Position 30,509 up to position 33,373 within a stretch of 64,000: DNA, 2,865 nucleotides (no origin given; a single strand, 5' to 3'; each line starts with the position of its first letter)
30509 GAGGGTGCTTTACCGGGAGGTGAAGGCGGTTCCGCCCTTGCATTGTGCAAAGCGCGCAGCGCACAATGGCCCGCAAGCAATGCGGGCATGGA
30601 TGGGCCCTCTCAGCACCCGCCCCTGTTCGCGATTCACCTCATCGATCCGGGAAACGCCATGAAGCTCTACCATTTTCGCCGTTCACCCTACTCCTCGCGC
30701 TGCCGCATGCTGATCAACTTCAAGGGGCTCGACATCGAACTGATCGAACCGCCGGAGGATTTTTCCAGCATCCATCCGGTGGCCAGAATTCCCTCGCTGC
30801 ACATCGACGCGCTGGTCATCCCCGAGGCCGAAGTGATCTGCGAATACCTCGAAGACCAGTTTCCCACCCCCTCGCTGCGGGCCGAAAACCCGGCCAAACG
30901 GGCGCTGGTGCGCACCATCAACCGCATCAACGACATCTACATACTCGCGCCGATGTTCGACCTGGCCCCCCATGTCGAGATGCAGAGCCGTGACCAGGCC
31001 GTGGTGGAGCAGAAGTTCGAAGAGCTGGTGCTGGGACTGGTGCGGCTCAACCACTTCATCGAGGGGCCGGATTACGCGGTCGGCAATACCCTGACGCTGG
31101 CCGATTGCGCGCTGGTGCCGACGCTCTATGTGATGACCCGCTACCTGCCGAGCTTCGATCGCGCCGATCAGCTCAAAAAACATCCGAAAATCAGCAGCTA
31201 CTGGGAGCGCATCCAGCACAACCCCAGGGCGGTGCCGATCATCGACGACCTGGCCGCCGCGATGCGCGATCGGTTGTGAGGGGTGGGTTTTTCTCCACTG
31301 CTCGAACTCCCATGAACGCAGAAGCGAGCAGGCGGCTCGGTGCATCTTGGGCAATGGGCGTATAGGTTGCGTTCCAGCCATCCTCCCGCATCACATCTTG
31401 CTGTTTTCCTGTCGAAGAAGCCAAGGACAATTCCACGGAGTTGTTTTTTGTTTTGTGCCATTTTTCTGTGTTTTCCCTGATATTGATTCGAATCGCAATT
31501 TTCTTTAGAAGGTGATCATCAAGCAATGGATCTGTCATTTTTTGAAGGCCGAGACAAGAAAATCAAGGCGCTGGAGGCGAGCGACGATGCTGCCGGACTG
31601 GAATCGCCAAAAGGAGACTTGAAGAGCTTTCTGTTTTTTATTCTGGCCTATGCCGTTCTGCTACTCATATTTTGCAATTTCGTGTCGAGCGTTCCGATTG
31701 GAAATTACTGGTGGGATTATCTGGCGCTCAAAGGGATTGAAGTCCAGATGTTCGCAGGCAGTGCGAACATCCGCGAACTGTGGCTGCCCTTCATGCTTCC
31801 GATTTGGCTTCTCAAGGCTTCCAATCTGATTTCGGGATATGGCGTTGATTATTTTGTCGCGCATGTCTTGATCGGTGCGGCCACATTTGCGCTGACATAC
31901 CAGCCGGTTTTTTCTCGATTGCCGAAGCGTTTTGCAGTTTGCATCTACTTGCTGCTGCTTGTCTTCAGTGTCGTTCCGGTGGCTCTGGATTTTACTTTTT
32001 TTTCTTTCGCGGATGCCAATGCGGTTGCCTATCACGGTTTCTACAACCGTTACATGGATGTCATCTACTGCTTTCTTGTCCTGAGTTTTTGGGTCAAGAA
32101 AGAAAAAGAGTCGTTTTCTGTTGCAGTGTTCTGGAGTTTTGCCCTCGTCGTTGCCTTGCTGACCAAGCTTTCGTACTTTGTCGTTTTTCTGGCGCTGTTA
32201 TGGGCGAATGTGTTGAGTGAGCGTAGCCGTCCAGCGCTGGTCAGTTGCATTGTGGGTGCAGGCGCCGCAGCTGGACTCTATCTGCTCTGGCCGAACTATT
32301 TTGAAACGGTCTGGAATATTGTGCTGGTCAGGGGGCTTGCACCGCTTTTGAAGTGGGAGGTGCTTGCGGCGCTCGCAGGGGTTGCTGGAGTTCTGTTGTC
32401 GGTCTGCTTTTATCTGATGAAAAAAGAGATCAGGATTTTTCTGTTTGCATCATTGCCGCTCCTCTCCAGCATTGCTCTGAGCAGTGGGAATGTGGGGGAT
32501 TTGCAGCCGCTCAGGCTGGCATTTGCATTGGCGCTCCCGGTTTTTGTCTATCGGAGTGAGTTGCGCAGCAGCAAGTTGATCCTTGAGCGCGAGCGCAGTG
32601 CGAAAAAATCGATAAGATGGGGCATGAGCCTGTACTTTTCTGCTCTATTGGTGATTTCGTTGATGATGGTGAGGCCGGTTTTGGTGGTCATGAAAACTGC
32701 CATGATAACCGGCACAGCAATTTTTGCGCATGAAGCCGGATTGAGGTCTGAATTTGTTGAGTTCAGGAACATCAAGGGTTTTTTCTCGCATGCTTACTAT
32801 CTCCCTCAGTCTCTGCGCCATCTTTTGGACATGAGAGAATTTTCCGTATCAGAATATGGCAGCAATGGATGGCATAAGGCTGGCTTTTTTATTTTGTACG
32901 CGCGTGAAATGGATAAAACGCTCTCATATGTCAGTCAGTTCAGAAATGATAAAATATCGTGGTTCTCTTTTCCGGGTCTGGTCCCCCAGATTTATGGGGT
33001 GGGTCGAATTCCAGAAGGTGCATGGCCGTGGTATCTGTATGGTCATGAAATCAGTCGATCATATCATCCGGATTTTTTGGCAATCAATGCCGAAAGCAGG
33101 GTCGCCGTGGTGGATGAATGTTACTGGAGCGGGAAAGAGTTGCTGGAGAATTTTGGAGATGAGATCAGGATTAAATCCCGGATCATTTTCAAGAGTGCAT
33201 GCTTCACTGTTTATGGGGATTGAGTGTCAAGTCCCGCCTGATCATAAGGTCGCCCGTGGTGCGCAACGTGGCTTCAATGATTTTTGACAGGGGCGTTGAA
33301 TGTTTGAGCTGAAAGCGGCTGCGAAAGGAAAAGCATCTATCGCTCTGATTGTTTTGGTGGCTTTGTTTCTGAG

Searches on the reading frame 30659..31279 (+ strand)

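Call 3: search_protein_families(library=pfam, proteins=[window:30659-31279:+], max_evalue=0.01)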
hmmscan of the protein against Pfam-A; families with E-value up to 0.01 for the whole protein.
window:30659-31279:+ (206 aa): 6 families
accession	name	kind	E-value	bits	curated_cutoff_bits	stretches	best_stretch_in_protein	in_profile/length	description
PF13417.12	GST_N_3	-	2.6e-15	57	22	1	3-71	1-74/75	Glutathione S-transferase, N-terminal domain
PF13409.12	GST_N_2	-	9.7e-12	45.8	25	1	9-67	2-70/70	Glutathione S-transferase, N-terminal domain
PF00043.30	GST_C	-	2.4e-11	44.2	20.7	1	100-189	8-93/93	Glutathione S-transferase, C-terminal domain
PF02798.26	GST_N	-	1.6e-09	38.4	20.9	1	1-65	3-75/76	Glutathione S-transferase, N-terminal domain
PF14497.11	GST_C_3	-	6.7e-07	29.9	21.6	1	127-190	35-96/104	Glutathione S-transferase, C-terminal domain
PF13410.11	GST_C_2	-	1.2e-05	25.7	24.9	1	114-181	2-66/69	Glutathione S-transferase, C-terminal domain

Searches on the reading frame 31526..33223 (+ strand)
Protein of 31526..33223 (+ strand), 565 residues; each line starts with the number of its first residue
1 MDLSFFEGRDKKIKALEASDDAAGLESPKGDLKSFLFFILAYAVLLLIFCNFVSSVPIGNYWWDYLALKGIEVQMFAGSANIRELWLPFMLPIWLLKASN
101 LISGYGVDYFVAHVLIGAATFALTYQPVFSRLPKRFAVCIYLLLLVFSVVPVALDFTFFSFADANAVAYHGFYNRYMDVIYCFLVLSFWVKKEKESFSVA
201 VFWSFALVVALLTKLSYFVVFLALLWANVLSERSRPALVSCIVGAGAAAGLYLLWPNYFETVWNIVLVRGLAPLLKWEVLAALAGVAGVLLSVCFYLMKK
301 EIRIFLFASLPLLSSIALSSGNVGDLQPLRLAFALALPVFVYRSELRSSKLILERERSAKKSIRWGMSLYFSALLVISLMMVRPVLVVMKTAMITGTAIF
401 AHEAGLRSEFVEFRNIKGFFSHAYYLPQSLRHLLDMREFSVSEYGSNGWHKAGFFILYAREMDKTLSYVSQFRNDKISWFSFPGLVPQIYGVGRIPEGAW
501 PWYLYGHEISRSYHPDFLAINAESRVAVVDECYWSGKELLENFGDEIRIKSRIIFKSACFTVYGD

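Call 3: search_protein_families(library=pfam, proteins=[window:31526-33223:+], max_evalue=0.01)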
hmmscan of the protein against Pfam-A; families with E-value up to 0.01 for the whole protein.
window:31526-33223:+ (565 aa): 0 families

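Call 4: search_protein_families(library=ncbifam, proteins=[window:31526-33223:+], max_evalue=0.01)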
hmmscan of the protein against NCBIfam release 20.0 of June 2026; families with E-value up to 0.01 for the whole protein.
window:31526-33223:+ (565 aa): 0 families

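Call 20: find_homologous_proteins(query=window:31526-33223:+)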
Query window:31526-33223:+ (565 aa): 7 proteins with E <= 0.001 among 8000 candidates.
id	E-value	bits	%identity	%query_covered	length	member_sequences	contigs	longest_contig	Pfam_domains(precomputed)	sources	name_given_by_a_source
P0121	0.0e+0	1254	100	100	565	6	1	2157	-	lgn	-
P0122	0.0e+0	1069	85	100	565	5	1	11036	-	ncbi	-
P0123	6.1e-135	469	43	97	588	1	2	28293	-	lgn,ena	-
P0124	1.0e-133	465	45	90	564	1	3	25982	-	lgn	-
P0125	5.3e-133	463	45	90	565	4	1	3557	-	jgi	-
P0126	3.9e-97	345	36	94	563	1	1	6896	-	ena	-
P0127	7.5e-92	327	36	94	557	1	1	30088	-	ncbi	-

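Call 21: find_encoding_contigs(protein=P0123, flank=10000, max_places=2)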
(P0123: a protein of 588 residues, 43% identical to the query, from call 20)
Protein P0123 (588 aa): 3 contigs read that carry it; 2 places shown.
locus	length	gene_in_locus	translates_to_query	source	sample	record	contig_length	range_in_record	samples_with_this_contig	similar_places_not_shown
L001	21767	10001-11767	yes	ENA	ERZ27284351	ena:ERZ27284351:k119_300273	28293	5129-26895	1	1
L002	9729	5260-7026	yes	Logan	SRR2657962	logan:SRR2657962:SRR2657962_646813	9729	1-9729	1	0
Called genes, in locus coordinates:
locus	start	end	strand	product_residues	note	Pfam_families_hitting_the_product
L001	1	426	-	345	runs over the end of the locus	PF13524:Glyco_trans_1_2 (faint), PF20706:GT4-conflict (weak), PF00534:Glycos_transf_1, PF13692:Glyco_trans_1_4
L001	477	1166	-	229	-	PF10707:YrbL-PhoP_reg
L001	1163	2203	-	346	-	PF13524:Glyco_trans_1_2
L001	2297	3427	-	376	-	PF13439:Glyco_transf_4, PF13477:Glyco_trans_4_2 (weak), PF13579:Glyco_trans_4_4, PF20706:GT4-conflict (weak), PF00534:Glycos_transf_1, PF13692:Glyco_trans_1_4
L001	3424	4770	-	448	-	PF03721:UDPG_MGDP_dh_N, PF00984:UDPG_MGDP_dh, PF03720:UDPG_MGDP_dh_C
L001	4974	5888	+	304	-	PF00535:Glycos_transf_2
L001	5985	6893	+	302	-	-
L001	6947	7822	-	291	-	PF00535:Glycos_transf_2 (weak)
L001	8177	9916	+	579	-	PF00664:ABC_membrane, PF00005:ABC_tran, PF02463:SMC_N (weak)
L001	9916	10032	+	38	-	-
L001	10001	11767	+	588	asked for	-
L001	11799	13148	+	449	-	PF05935:Arylsulfotrans (faint), PF14269:Arylsulfotran_2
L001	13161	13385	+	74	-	-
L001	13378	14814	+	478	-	PF13469:Sulfotransfer_3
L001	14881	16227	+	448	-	PF04413:Glycos_transf_N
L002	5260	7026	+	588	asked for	-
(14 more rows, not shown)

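Call 22: find_encoding_contigs(protein=P0127, flank=10000, max_places=2)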
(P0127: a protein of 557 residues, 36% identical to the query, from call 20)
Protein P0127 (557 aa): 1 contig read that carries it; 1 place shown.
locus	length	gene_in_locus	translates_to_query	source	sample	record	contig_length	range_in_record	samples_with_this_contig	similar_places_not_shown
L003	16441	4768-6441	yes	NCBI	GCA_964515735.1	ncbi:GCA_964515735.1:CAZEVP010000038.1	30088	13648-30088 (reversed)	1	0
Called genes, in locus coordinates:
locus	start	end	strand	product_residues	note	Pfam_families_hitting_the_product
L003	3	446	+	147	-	?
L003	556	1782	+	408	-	PF00144:Beta-lactamase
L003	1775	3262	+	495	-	PF00884:Sulfatase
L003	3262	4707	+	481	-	-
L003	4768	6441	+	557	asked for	-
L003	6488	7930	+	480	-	PF05199:GMC_oxred_C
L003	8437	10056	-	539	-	-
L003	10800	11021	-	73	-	-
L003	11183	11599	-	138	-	PF01934:HepT-like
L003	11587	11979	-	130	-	PF01909:NTP_transf_2, PF18765:Polbeta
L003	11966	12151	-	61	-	-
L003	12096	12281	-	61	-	-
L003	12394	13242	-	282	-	PF02749:QRPTase_N, PF01729:QRPTase_C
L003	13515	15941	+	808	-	PF07793:DUF1631, PF26671:DUF1631_2nd, PF26672:DUF1631_3rd, PF26670:DUF1631_C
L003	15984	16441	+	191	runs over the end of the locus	PF01510:Amidase_2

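Call 38: predict_structure(alignment_id=A2)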
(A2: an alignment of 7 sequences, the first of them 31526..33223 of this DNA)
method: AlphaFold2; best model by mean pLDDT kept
length: 565 residues; sequences in the alignment: 7
mean_pLDDT: 56.7   pTM: 0.54
mean pLDDT of the five models: 56.7, 54.5, 54.2, 50.1, 47.7
residues with pLDDT >= 90: 0; 70-90: 159; 50-70: 177; < 50: 229
segments of 3 or more residues with pLDDT < 50: 1-10, 12-30, 51-109, 154-172, 192-194, 261-285, 321-324, 360-362, 390-430, 436-451, 482-492, 498-510
pLDDT, mean of each block of 10 residues (from residue 1): 41 43 37 73 64 34 31 31 37 39 41 65 79 74 69 43 33 64 81 65 83 69 80 79 75 57 43 40 51 67 69 70 57 74 64 55 60 73 56 41 35 36 41 49 41 57 71 70 39 51 40 60 74 56 61 77 76
secondary structure, 60 per line:
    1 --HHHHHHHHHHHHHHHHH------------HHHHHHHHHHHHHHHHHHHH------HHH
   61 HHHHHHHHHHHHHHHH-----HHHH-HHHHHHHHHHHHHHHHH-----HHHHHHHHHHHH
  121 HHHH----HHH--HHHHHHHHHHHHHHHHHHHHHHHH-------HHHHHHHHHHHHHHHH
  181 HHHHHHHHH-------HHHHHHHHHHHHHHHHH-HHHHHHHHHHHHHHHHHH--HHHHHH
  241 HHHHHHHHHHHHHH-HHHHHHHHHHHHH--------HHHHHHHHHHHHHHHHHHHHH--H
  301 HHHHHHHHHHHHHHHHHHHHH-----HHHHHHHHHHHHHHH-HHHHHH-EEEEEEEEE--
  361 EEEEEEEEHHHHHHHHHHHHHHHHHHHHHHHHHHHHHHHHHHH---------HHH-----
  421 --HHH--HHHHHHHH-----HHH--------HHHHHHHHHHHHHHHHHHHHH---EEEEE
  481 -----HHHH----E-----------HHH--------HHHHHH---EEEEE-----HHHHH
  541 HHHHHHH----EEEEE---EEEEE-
elements in order: H3-19 H32-51 H58-76 H82-85 H87-103 H109-124 H134-157 H165-189 H197-213 H215-232 H235-254 H256-268 H277-297 H300-321 H327-341 H343-348 E350-358 E361-368 H369-403 H428-435 H452-472 E476-480 H486-489 H517-522 E526-530 H536-547 E552-556 E560-564

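Call 46: find_encoding_contigs(protein=P0122, flank=10000, max_places=2)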
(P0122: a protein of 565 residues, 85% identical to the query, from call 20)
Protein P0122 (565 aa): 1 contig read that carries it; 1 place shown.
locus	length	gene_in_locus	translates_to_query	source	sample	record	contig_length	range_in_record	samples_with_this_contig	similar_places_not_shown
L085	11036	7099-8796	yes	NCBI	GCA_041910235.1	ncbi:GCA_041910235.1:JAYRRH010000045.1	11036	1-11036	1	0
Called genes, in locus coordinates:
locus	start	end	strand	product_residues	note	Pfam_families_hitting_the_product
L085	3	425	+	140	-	?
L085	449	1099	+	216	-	PF04055:Radical_SAM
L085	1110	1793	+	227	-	PF00733:Asn_synthase (weak), PF06508:QueC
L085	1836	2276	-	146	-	PF00583:Acetyltransf_1, PF13508:Acetyltransf_7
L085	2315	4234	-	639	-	PF23357:DUF7088, PF09822:ABC_transp_aux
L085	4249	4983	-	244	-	PF03379:CcmB (weak), PF12730:ABC2_membrane_4 (weak), PF12679:ABC2_membrane_2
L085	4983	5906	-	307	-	PF00005:ABC_tran, PF13304:AAA_21 (weak)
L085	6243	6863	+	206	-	PF02798:GST_N, PF13417:GST_N_3, PF13409:GST_N_2, PF00043:GST_C, PF14497:GST_C_3 (weak)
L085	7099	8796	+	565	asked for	-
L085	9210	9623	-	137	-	PF04138:GtrA_DPMS_TM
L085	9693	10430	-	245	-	PF00106:adh_short, PF08659:KR, PF13561:adh_short_C2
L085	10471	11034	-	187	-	?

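Call 47: find_encoding_contigs(protein=P0124, flank=10000, max_places=2)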
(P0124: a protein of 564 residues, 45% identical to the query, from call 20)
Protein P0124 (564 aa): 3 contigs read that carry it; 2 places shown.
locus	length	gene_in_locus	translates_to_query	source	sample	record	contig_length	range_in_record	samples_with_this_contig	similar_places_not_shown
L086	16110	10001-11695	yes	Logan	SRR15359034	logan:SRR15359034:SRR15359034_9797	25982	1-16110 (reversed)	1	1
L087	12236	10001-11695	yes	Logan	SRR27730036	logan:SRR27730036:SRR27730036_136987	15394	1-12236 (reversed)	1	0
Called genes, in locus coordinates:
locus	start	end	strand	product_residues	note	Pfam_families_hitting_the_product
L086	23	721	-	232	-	PF10707:YrbL-PhoP_reg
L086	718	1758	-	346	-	PF13524:Glyco_trans_1_2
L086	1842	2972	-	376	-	PF13439:Glyco_transf_4, PF13477:Glyco_trans_4_2 (weak), PF13579:Glyco_trans_4_4, PF20706:GT4-conflict, PF00534:Glycos_transf_1, PF13692:Glyco_trans_1_4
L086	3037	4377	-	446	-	PF03446:NAD_binding_2 (weak), PF03721:UDPG_MGDP_dh_N, PF03807:F420_oxidored (faint), PF00984:UDPG_MGDP_dh, PF03720:UDPG_MGDP_dh_C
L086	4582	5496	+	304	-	PF00535:Glycos_transf_2, PF13641:Glyco_tranf_2_3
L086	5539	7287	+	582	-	PF00664:ABC_membrane, PF00005:ABC_tran, PF02463:SMC_N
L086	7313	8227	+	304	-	-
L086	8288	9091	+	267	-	-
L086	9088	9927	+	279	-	PF05212:DUF707 (faint)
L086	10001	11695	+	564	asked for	-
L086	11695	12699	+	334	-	PF13439:Glyco_transf_4 (faint), PF00534:Glycos_transf_1, PF13692:Glyco_trans_1_4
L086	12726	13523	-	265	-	PF01755:Glyco_transf_25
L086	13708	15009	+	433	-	PF04413:Glycos_transf_N, PF00534:Glycos_transf_1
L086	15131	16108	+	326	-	?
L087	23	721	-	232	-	PF10707:YrbL-PhoP_reg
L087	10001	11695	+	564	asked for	-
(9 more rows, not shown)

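Call 61: fold_search(model_id=the predicted structure, library=pdb)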
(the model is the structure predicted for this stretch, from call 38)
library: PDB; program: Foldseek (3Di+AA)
matches with E <= 10: 108; with E <= 0.001: 0
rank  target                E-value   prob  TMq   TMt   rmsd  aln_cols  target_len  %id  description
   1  7zli_A                2.4e-01  0.33  0.22  0.20  17.6       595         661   12  Cryo-EM structure of C-mannosyltransferase CeDPY19, in complex with Dol25-P-Man and bound to CMT2-Fab and anti-Fab nan (released 2023-01-11)
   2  7zlg_A                5.8e-01  0.21  0.22  0.20  16.6       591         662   13  Cryo-EM structure of C-mannosyltransferase CeDPY19, in complex with acceptor peptide and bound to CMT2-Fab and anti-Fa (released 2023-01-11)
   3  7zlh_A                8.0e-01  0.20  0.23  0.21  17.4       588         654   12  Cryo-EM structure of C-mannosyltransferase CeDPY19, in apo state, bound to CMT2-Fab and anti-Fab nanobody (released 2023-01-11)
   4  6s7o_A                8.4e-01  0.08  0.13  0.12  21.2       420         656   15  Cryo-EM structure of human oligosaccharyltransferase complex OST-A (released 2019-12-18)
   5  6ot2_A                1.1e+00  0.05  0.09  0.09  23.9       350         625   13  Structure of the TRPV3 K169A sensitized mutant in apo form at 4.1 A resolution (released 2019-05-22)
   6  8jvi_A                1.8e+00  0.06  0.11  0.11  21.9       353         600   17  Structure of human TRPV4 with antagonist A2 (released 2024-05-08)
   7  9qhm_A                1.8e+00  0.04  0.10  0.06  28.8       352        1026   12  Cryo-EM structure of mouse TRPM3 alpha 2 in complex with antagonist Ononetin (released 2026-02-11)
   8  8pm6                  2.1e+00  0.03  0.10  0.07  30.6       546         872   12  Human bile salt export pump (BSEP) in complex with inhibitor GBM in nanodiscs (released 2023-11-22)
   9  3j7q_1                2.2e+00  0.04  0.06  0.08  19.8       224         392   14  Structure of the idle mammalian ribosome-Sec61 complex (released 2014-09-03)
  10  8rtd_L                2.5e+00  0.04  0.09  0.15  24.9       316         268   14  Stalk-Arches-IMC structure from the fully-assembled R388 type IV secretion system determined by cryo-EM. (released 2024-06-19)
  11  6i1z_A                2.7e+00  0.06  0.12  0.19  20.8       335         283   13  Outward facing structure of apo CST (released 2019-06-05)
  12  3wme                  2.9e+00  0.04  0.11  0.10  27.0       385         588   15  Crystal structure of an inward-facing eukaryotic ABC multidrug transporter (released 2014-03-19)
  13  2yfb_B                3.1e+00  0.05  0.08  0.18  29.4       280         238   12  X-ray structure of McpS ligand binding domain in complex with succinate (released 2012-04-18)
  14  8hii_A                3.2e+00  0.04  0.11  0.12  20.8       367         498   13  The BRIL-SLC19A1/Fab/Nb ternary complex (released 2022-12-21)
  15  8wcx_B                3.2e+00  0.03  0.10  0.10  28.1       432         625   14  Cryo-EM structure of MsRv1273c/72c from Mycobacterium smegmatis in the AMPPNP-bound IFasym-1 state (released 2025-03-26)
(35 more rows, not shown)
